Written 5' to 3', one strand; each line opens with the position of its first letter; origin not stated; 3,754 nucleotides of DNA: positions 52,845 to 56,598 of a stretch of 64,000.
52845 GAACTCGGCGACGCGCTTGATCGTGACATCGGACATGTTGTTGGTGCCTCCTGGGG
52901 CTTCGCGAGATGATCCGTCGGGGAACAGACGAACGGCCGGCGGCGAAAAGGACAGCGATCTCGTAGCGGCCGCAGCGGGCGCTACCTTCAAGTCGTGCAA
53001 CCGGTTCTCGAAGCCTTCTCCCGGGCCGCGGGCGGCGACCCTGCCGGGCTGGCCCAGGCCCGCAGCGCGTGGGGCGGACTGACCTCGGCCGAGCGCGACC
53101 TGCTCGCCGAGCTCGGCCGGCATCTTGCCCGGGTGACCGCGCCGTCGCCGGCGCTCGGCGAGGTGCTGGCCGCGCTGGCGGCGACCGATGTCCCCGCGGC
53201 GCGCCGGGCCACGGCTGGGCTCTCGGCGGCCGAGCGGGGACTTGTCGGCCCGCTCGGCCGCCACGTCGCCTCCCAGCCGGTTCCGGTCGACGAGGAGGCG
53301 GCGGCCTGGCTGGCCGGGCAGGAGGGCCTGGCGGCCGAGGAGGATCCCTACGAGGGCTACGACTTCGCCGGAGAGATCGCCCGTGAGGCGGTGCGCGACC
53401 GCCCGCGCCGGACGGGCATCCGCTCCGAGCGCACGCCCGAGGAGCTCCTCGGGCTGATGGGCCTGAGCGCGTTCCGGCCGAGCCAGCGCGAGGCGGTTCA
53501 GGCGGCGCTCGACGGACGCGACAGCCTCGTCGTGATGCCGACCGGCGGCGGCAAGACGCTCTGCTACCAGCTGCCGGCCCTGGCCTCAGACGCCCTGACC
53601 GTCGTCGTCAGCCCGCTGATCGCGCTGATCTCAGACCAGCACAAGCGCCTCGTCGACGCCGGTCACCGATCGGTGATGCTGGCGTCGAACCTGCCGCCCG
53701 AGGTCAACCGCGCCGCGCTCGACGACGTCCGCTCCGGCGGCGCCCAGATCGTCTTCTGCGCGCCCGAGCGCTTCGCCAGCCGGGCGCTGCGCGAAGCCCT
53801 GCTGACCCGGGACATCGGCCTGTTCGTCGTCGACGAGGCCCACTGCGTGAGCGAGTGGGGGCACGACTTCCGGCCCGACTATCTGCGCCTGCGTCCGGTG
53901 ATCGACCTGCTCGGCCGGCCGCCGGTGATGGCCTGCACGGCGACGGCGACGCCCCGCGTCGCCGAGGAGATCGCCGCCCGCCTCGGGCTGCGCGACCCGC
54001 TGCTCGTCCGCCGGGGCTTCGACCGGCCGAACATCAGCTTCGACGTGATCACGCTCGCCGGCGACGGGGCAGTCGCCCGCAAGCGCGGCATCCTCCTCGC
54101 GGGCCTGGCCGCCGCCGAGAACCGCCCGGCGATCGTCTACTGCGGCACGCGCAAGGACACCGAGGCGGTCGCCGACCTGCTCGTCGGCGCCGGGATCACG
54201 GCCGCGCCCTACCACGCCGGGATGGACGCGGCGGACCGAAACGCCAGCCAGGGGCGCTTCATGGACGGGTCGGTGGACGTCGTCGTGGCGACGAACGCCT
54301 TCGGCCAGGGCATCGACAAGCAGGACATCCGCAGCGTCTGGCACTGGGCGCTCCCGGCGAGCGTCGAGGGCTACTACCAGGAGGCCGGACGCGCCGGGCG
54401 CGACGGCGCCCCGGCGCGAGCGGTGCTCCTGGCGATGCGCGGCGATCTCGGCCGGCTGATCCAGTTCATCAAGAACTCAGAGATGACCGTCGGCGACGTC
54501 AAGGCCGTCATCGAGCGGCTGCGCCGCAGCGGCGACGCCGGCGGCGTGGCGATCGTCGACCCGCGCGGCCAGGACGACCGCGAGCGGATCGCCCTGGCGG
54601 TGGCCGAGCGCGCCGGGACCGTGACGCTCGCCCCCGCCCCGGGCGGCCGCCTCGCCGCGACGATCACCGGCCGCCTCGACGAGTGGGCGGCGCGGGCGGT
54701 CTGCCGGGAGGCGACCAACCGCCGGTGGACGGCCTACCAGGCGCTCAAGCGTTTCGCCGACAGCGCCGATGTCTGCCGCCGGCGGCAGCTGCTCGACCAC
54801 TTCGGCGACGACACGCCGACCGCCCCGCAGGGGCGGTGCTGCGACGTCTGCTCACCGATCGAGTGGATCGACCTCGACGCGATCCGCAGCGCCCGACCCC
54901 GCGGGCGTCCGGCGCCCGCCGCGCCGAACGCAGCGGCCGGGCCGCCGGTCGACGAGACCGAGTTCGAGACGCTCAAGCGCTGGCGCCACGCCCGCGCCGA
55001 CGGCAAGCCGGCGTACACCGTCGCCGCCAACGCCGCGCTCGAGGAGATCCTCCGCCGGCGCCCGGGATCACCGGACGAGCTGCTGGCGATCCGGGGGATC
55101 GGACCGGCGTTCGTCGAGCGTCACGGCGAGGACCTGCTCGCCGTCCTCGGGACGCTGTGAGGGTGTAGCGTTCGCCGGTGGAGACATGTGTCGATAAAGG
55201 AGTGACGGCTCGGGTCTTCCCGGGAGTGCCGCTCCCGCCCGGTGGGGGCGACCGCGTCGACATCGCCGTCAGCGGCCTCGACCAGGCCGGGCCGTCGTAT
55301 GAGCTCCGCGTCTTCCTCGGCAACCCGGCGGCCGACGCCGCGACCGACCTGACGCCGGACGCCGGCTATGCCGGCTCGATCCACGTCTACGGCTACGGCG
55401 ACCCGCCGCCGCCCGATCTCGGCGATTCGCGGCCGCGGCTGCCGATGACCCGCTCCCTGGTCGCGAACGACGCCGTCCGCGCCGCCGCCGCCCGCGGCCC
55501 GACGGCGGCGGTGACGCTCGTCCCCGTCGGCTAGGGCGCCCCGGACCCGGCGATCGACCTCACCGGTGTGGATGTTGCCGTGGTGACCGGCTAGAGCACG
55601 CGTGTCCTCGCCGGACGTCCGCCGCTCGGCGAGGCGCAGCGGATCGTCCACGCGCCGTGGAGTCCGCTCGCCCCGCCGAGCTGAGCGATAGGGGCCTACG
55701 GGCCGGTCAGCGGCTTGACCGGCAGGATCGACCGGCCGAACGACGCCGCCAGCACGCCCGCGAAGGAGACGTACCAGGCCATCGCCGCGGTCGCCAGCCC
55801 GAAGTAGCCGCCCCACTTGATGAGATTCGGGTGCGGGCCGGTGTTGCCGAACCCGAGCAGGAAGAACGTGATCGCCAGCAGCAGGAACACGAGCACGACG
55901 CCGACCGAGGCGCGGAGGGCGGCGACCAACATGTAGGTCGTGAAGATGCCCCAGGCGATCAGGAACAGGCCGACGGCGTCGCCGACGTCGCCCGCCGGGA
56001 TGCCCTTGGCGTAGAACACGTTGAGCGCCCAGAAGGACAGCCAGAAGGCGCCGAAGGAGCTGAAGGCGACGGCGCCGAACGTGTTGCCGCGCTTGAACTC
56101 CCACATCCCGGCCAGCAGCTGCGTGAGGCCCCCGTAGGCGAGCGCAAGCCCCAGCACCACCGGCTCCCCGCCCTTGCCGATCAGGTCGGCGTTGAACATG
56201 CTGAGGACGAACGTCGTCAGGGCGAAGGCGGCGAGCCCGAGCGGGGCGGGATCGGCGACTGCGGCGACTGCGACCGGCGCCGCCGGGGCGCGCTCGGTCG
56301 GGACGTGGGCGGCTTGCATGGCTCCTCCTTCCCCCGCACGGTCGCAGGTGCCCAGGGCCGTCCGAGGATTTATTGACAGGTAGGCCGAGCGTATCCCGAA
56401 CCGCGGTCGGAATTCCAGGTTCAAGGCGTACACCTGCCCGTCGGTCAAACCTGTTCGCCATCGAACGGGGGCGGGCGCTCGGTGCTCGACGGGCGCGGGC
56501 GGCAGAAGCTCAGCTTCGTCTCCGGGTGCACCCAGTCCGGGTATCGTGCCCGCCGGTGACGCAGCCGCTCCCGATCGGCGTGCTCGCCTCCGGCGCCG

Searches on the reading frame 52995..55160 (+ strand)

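Call 86: search_protein_families(library=pfam, proteins=[window:52995-55160:+], max_evalue=0.0001)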
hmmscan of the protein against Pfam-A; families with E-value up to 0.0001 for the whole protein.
window:52995-55160:+ (721 aa): 5 families
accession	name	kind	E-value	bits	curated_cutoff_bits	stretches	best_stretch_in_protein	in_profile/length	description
PF00270.35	DEAD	-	2.4e-27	96.1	26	1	161-325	1-166/167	DEAD/DEAH box helicase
PF00271.37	Helicase_C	-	9e-19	68.2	23.5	1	370-471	9-110/110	Helicase conserved C-terminal domain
PF00570.28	HRDC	-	1.7e-14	53.9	23.8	1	657-718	5-68/68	HRDC domain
PF04851.21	ResIII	-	7.9e-07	29.6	22.5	1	160-287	4-139/164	Type III restriction enzyme, res subunit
PF16124.10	RecQ_Zn_bind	-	9.3e-07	29.9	25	1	575-619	22-65/66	RecQ zinc-binding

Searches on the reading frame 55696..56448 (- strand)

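Call 86: search_protein_families(library=pfam, proteins=[window:55696-56448:-], max_evalue=0.0001)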
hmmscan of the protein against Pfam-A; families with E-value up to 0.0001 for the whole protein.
window:55696-56448:- (250 aa): 1 family
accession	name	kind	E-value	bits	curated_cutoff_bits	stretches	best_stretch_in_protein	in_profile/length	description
PF01184.24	Gpr1_Fun34_YaaH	-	1.8e-54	185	25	1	56-237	9-195/207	GPR1/FUN34/yaaH family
